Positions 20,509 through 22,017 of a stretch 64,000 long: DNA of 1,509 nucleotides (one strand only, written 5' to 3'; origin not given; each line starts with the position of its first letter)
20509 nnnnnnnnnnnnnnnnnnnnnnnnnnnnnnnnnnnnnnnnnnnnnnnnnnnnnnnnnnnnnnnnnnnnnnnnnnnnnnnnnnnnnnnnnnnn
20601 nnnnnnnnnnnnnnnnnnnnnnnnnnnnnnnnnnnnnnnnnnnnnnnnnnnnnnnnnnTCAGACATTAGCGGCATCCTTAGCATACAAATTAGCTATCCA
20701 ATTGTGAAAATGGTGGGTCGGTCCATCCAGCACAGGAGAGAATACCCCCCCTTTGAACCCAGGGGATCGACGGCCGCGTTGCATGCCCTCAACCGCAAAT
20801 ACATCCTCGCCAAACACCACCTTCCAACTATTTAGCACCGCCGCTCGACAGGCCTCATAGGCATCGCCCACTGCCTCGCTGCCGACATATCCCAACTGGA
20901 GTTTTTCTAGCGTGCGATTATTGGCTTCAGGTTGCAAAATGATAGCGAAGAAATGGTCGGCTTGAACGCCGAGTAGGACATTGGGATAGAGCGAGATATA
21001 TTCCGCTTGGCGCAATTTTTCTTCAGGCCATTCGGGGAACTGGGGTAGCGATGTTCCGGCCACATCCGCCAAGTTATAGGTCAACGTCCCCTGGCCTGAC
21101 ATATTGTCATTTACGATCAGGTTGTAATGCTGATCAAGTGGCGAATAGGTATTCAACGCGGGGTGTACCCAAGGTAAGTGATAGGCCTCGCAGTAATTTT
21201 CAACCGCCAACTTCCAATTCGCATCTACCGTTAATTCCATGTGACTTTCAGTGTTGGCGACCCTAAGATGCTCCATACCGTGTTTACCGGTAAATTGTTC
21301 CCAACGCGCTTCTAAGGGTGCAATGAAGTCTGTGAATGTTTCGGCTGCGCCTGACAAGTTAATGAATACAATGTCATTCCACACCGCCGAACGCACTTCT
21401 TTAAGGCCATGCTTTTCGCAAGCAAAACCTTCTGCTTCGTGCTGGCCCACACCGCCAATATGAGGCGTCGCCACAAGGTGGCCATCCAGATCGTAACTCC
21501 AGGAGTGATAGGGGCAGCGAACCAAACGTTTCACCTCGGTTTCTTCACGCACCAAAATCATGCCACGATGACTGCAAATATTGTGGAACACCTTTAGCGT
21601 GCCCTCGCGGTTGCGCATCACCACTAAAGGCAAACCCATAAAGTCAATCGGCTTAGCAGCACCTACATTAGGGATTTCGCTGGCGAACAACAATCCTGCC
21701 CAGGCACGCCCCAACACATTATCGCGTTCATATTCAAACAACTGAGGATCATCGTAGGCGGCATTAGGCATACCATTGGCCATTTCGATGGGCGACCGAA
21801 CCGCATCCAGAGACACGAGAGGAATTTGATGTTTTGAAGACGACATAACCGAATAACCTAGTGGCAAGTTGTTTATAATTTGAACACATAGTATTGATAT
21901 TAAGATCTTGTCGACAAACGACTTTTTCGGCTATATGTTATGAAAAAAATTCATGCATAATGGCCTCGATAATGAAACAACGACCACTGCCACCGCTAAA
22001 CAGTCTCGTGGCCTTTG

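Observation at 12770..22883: Atypical nine-kb operon: Rieske oxygenase, aldehyde dehydrogenase, soxBDAG and an extra FAD amine oxidase, with a divergent GcvA-like LysR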

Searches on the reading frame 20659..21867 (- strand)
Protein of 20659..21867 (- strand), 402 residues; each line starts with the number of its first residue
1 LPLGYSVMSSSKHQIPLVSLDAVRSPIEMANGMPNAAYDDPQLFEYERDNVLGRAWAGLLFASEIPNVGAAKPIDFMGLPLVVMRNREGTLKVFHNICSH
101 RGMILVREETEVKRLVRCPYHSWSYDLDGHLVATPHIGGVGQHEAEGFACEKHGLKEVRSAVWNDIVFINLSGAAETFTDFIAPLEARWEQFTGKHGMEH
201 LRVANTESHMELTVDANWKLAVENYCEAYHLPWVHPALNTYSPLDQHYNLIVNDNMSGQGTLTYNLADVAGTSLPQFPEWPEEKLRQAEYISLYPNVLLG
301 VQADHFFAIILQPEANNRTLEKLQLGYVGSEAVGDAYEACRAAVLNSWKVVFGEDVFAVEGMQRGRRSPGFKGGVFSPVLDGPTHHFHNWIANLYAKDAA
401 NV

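Call 3: search_protein_families(library=pfam, proteins=[window:20659-21867:-])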
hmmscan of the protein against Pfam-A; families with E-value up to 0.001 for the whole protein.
window:20659-21867:- (402 aa): 2 families
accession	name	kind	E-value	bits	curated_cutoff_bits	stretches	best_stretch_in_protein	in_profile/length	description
PF00848.25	Ring_hydroxyl_A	-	5.2e-35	121.7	24.9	1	210-396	10-207/208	Ring hydroxylating alpha subunit (catalytic domain)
PF00355.32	Rieske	-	1.5e-17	63.7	20.3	1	56-138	2-82/88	Rieske [2Fe-2S] domain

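Call 4: search_protein_families(library=ncbifam, proteins=[window:20659-21867:-])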
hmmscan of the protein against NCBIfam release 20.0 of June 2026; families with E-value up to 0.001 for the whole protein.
window:20659-21867:- (402 aa): 7 families
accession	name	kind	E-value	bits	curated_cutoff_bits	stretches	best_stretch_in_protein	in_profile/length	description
NF058607.1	GlBtMonoOxGbcA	equivalog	4.7e-37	127.4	670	1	31-240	31-228/420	glycine betaine monooxygenase oxygenase subunit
NF041684.1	ant_diox_AndAc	equivalog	7.8e-26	90.6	750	1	27-240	17-227/418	anthranilate 1,2-dioxygenase large subunit AndAc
TIGR03228.1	anthran_1_2_A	equivalog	2.1e-25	89.3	671.9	1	37-265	20-240/438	anthranilate 1,2-dioxygenase large subunit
NF042946.1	3PPDioc_HcaE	equivalog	1.4e-24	86.9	830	1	34-236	17-215/450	3-phenylpropionate/cinnamic acid dioxygenase subunit alpha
TIGR03229.1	benzo_1_2_benA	equivalog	3.4e-21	75.6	780.95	1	37-236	20-216/433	benzoate 1,2-dioxygenase large subunit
NF052579.1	BetMthstMoxSdmAMthl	equivalog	4.9e-07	29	600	1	69-163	30-123/351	4beta-methylsterol monooxygenase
NF041174.1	SDX_Thmprot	equivalog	0.00012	22.2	170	1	80-139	25-84/109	sulredoxin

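Call 9: find_homologous_proteins(query=window:20659-21846:-, max_evalue=1e-10)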
Query window:20659-21846:- (395 aa): 7522 proteins with E <= 1e-10 among 8000 candidates; the best 120 are listed.
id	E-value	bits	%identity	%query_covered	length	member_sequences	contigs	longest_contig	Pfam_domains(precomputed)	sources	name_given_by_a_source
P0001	1.3e-274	928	100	100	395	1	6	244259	PF00355.33,PF00848.26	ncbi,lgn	-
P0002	3.1e-261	884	94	100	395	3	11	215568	PF00355.33,PF00848.26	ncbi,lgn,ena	-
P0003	3.0e-232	789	83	100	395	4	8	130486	PF00355.33,PF00848.26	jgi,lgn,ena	-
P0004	4.2e-223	759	80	99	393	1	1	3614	PF00355.33,PF00848.26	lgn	-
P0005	3.4e-221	752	80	99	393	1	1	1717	PF00355.33,PF00848.26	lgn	-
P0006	8.3e-220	748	79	99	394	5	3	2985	PF00355.33,PF00848.26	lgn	-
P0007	1.4e-217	741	78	99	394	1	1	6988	PF00355.33,PF00848.26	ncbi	-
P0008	2.6e-216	736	77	99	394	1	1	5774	PF00355.33,PF00848.26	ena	-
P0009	4.8e-216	735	77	99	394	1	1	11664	PF00355.33,PF00848.26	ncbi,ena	-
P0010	3.8e-215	732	77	99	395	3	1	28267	PF00355.33,PF00848.26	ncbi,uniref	ncbi:aromatic ring-hydroxylating oxygenase subunit alpha [Amphritea sp.]|uniref:aromatic ring-hydrox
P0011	9.5e-215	731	75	99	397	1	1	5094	PF00355.33,PF00848.26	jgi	jgi:choline monooxygenase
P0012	1.4e-213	727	77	99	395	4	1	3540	PF00355.33,PF00848.26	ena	-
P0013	5.2e-213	725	76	99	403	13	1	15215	PF00355.33,PF00848.26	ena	-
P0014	7.4e-213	725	76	99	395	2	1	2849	PF00355.33,PF00848.26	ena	-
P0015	1.2e-212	724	76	99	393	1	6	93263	PF00355.33,PF00848.26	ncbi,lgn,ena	-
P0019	1.1e-209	714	74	99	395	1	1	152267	PF00355.33,PF00848.26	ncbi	ncbi:MAG: aromatic ring-hydroxylating dioxygenase subunit alpha [Amphritea sp.]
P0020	1.1e-208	711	74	99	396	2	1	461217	PF00355.33,PF00848.26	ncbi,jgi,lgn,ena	ncbi:aromatic ring-hydroxylating dioxygenase subunit alpha [Gammaproteobacteria bacterium AS21]|jgi:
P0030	3.0e-197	674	70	97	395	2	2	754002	PF00355.33,PF00848.26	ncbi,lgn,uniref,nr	ncbi:aromatic ring-hydroxylating dioxygenase subunit alpha [Marinomonas piezotolerans]|uniref:Aromat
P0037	8.0e-191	652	70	96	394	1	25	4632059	PF00355.33,PF00848.26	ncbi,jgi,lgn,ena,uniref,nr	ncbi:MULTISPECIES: SRPBCC family protein [Marinobacter]|jgi:phenylpropionate dioxygenase-like ring-h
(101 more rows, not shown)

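Call 10: find_encoding_contigs(protein=P0001, flank=10000, max_places=3)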
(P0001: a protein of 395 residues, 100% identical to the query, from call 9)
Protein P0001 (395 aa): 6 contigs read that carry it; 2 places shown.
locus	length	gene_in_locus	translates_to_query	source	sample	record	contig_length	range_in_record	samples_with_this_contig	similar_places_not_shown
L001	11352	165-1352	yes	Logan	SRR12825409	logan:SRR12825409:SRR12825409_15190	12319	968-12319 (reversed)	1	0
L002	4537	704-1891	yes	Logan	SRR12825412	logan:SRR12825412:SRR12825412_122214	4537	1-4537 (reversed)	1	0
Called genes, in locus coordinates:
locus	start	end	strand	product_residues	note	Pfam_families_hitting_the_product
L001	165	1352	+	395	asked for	PF00355:Rieske, PF00848:Ring_hydroxyl_A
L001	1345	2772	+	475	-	PF00171:Aldedh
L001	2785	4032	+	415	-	PF00890:FAD_binding_2, PF01266:DAO, PF07992:Pyr_redox_2 (faint)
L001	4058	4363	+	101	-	PF04267:SoxD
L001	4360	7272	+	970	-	PF13510:Fer2_4, PF00890:FAD_binding_2, PF03486:HI0933_like, PF07992:Pyr_redox_2, PF12831:FAD_oxidored, PF17806:SO_alpha_A3, PF01571:GCV_T, PF08669:GCV_T_C, +3 more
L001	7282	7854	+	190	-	PF01571:GCV_T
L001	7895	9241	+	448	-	PF01266:DAO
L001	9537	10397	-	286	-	PF02311:AraC_binding, PF12833:HTH_18, PF00165:HTH_AraC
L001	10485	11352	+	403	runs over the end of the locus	PF01494:FAD_binding_3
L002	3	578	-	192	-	?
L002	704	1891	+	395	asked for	PF00355:Rieske, PF00848:Ring_hydroxyl_A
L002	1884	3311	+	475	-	PF00171:Aldedh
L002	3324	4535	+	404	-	?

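Call 11: find_encoding_contigs(protein=P0037, flank=10000, max_places=3)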
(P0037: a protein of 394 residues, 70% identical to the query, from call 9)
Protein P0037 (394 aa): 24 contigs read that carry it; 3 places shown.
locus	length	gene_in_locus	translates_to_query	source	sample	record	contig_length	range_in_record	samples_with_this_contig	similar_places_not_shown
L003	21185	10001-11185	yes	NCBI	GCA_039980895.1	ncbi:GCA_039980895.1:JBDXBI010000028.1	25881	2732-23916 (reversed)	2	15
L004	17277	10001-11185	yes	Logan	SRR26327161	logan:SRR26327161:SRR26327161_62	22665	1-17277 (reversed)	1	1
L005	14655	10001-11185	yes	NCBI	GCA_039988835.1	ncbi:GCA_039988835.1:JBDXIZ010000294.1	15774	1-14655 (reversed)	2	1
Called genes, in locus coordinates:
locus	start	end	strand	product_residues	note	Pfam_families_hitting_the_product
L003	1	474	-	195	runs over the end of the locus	PF00440:TetR_N, PF16859:TetR_C_11 (weak), PF16925:TetR_C_13, PF21993:TetR_C_13_2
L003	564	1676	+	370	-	PF08240:ADH_N, PF16912:Glu_dehyd_C (faint), PF00107:ADH_zinc_N, PF13602:ADH_zinc_N_2 (weak)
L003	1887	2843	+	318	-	PF14525:AraC_binding_2, PF02311:AraC_binding (weak), PF00165:HTH_AraC (faint), PF12833:HTH_18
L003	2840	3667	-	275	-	PF09339:HTH_IclR, PF01614:IclR_C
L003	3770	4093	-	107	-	-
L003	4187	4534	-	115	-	PF06249:EutQ, PF05899:Cupin_3 (weak), PF07883:Cupin_2 (weak)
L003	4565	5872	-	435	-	PF01266:DAO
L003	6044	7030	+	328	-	PF00126:HTH_1, PF03466:LysR_substrate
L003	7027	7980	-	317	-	PF00126:HTH_1, PF03466:LysR_substrate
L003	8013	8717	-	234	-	PF02028:BCCT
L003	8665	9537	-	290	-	PF02028:BCCT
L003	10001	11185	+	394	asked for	PF00355:Rieske, PF00848:Ring_hydroxyl_A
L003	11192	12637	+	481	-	PF00171:Aldedh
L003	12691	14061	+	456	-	PF00301:Rubredoxin, PF01266:DAO (faint), PF07992:Pyr_redox_2, PF13738:Pyr_redox_3, PF00070:Pyr_redox, PF18113:Rbx_binding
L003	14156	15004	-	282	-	PF00756:Esterase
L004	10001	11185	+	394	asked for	PF00355:Rieske, PF00848:Ring_hydroxyl_A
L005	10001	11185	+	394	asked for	PF00355:Rieske, PF00848:Ring_hydroxyl_A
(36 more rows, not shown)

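Call 12: search_solved_structures(query=window:20659-21846:-, max_evalue=0.00001)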
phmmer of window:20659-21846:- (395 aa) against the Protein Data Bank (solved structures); distinct sequences matched with E-value up to 0.00001: 38.
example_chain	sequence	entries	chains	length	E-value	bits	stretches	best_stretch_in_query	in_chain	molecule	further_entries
6y8j_A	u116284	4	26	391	1.2e-27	100.1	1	22-366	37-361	Carnitine monooxygenase oxygenase subunit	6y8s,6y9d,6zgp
6y9c_A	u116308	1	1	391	1.2e-27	100.1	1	22-366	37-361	Carnitine monooxygenase oxygenase subunit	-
3vca_A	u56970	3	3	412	1.3e-26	96.7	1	29-264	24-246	Ring-hydroxylating dioxygenase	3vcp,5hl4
4qup_A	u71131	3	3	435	1.7e-26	96.3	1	29-247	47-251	Monoxygenase; demethylase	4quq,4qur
9jp5_A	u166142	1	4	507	5.6e-25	91.3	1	24-230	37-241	Phthalate 3,4-dioxygenase alpha subunit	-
3n0q_A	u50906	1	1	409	2.5e-24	89.1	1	24-238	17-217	Putative aromatic-ring hydroxylating dioxygenase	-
2b1x_A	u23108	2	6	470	1.3e-21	80.3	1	26-282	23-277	naphthalene dioxygenase large subunit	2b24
3gzx_A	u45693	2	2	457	3.5e-21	78.8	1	14-224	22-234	Biphenyl dioxygenase subunit alpha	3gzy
7c8z_A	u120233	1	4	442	8.1e-21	77.6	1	17-234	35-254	Salicylate 5-hydroxylase, large oxygenase component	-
7vju_A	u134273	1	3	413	1.3e-20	76.9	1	27-261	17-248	Rieske (2Fe-2S) domain protein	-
7q04_D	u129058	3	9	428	1.4e-20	76.8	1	27-261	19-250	Terephthalate 1,2-dioxygenase, terminal oxygenase component subunit alpha 2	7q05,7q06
2yfi_A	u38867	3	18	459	1.6e-20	76.6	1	14-223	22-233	BIPHENYL DIOXYGENASE SUBUNIT ALPHA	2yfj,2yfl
5aeu_A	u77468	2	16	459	1.6e-20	76.6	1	14-223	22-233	BIPHENYL DIOXYGENASE SUBUNIT ALPHA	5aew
2xsh_A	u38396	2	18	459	1.6e-20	76.6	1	14-223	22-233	BIPHENYL DIOXYGENASE SUBUNIT ALPHA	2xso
2xr8_A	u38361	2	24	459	1.6e-20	76.6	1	14-223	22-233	BIPHENYL DIOXYGENASE SUBUNIT ALPHA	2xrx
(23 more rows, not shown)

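Call 18: find_encoding_contigs(protein=P0020, flank=10000, max_places=1)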
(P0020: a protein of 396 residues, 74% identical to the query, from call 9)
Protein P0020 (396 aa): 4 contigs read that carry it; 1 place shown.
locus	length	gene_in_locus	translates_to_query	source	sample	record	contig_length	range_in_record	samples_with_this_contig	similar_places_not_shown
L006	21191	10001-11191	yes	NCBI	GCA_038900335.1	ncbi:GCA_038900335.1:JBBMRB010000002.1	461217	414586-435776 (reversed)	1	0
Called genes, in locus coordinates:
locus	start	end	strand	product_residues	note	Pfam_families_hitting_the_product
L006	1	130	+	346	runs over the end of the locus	PF03480:DctP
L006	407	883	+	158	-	PF04290:DctQ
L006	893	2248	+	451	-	PF06808:DctM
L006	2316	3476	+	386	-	PF00465:Fe-ADH, PF13685:Fe-ADH_2, PF25137:ADH_Fe_C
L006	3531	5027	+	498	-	PF00171:Aldedh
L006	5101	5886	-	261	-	PF09339:HTH_IclR, PF12802:MarR_2 (weak), PF01614:IclR_C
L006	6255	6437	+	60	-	-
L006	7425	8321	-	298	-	PF00126:HTH_1, PF03466:LysR_substrate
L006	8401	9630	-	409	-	PF00557:Peptidase_M24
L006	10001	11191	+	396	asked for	PF00355:Rieske, PF00848:Ring_hydroxyl_A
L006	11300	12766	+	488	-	PF00171:Aldedh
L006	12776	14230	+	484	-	PF00301:Rubredoxin, PF01266:DAO (faint), PF07992:Pyr_redox_2, PF00070:Pyr_redox, PF18113:Rbx_binding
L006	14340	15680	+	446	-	PF01266:DAO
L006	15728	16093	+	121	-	PF06249:EutQ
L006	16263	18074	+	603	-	PF02028:BCCT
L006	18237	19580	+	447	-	PF01266:DAO, PF07992:Pyr_redox_2 (faint)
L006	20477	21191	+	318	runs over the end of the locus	PF00491:Arginase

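Call 19: find_encoding_contigs(protein=P0030, flank=10000, max_places=1)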
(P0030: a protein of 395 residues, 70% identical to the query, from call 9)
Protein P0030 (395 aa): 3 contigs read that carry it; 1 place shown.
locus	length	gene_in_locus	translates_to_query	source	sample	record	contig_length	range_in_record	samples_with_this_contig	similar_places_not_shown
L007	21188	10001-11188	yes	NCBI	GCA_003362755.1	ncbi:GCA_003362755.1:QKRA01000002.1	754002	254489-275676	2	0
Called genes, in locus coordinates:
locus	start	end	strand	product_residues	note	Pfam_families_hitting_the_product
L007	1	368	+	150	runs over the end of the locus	PF00583:Acetyltransf_1, PF13673:Acetyltransf_10, PF13508:Acetyltransf_7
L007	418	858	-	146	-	PF21291:CYNS_N, PF02560:Cyanate_lyase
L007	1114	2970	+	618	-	PF00989:PAS (weak), PF00989:PAS, PF08448:PAS_4, PF13426:PAS_9, PF00158:Sigma54_activat, PF14532:Sigma54_activ_2, PF07728:AAA_5, PF25601:AAA_lid_14, +2 more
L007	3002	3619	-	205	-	PF00440:TetR_N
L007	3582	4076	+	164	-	PF04828:GFA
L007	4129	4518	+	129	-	PF01124:MAPEG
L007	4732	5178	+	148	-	PF13302:Acetyltransf_3 (weak), PF13527:Acetyltransf_9 (faint), PF13673:Acetyltransf_10, PF00583:Acetyltransf_1, PF13508:Acetyltransf_7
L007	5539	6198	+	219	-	PF06271:RDD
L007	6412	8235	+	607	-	PF07969:Amidohydro_3, PF01979:Amidohydro_1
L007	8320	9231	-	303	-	PF00126:HTH_1, PF03466:LysR_substrate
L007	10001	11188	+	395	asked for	PF00355:Rieske, PF00848:Ring_hydroxyl_A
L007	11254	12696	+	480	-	PF00171:Aldedh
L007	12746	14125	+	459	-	PF00301:Rubredoxin, PF01266:DAO (faint), PF05834:Lycopene_cycl (faint), PF07992:Pyr_redox_2, PF13450:NAD_binding_8 (faint), PF13738:Pyr_redox_3, PF00070:Pyr_redox, PF18113:Rbx_binding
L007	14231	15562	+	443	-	PF01266:DAO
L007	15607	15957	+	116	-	PF06249:EutQ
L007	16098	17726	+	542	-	PF02028:BCCT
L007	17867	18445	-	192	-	PF16867:DMSP_lyase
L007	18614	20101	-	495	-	PF03553:Na_H_antiporter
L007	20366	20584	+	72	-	-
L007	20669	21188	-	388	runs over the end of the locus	PF07394:DUF1501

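Call 23: find_related_loci(query=A1, collection=genome_contigs, flank=10000)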
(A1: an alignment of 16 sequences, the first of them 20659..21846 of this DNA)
Query A1 (395 aa) in genome_contigs; peptide patterns used: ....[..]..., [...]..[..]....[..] (x = any residue, [..] = any of these).
600 stretches matched a pattern (row limit reached: there are more); 590 encode a relative of the query (tblastn E <= 1e-3); the best 80 are kept; 80 distinct loci.
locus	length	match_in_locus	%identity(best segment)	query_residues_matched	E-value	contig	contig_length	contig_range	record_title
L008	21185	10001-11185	94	1-395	0e+0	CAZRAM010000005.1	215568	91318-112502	MAG TPA_asm: uncultured Pseudomonadales bacterium isolate SRP334346_co1_111 genome assembly, contig: NODE_73_length_2155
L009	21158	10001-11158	79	7-392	0e+0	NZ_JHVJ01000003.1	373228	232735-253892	Marinobacterium jannaschii DSM 6295 Q354DRAFT_scaffold00002.2_C, whole genome shotgun sequence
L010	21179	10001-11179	76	1-393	0e+0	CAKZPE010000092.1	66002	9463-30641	MAG TPA_asm: uncultured Oceanospirillaceae bacterium isolate ERR2094167_bin.125_CONCOCT_v1.1_MAG genome assembly, contig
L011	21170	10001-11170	74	2-391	0e+0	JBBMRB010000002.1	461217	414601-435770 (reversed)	Gammaproteobacteria bacterium AS21 isolate_21_2, whole genome shotgun sequence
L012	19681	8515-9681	74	2-390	0e+0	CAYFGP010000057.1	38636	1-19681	MAG TPA_asm: uncultured Oleiphilus sp. isolate ERP003628_co2_36 genome assembly, contig: NODE_762_length_38636_cov_12.92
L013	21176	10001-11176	69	1-392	0e+0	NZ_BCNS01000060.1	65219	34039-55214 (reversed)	Marinobacterium profundum strain PAMC 27536, whole genome shotgun sequence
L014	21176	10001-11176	69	1-392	0e+0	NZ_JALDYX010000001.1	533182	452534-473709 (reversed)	Marinobacterium sedimentorum strain OS208 NODE_1_length_533182_cov_112.636261, whole genome shotgun sequence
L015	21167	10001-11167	70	1-389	0e+0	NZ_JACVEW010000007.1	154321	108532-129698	Marinobacterium alkalitolerans strain AK62 NODE_7_length_154321_cov_81.070661, whole genome shotgun sequence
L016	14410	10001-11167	69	1-389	0e+0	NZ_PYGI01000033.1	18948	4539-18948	Marinobacterium halophilum strain DSM 17586 Ga0181045_133, whole genome shotgun sequence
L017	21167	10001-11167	69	1-389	0e+0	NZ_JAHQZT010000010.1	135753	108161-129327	Marinobacterium weihaiense strain A346 scaffold_10_length=135754, whole genome shotgun sequence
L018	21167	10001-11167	68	1-389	0e+0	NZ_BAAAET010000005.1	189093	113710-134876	Marinobacterium maritimum strain JCM 15134 sequence05, whole genome shotgun sequence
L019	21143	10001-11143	69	8-388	0e+0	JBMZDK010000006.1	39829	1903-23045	MAG: Thiolinea sp. isolate ME_XS_2203_1_bin_36 ME_XS_2203_1_bin_36_6, whole genome shotgun sequence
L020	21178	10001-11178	77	1-393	0e+0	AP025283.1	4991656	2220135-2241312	Aliamphritea spongicola JCM 16668 DNA, complete genomee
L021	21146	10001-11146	62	7-388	2e-174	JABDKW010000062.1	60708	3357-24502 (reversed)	MAG: Gammaproteobacteria bacterium isolate SS_bin_59 k127_1091481, whole genome shotgun sequence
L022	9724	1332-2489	63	5-390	2e-171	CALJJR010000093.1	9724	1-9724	MAG: uncultured Arenicella sp. isolate R1_Bin_Bin_155_sub_1 genome assembly, contig: c_000003450743, whole genome shotgu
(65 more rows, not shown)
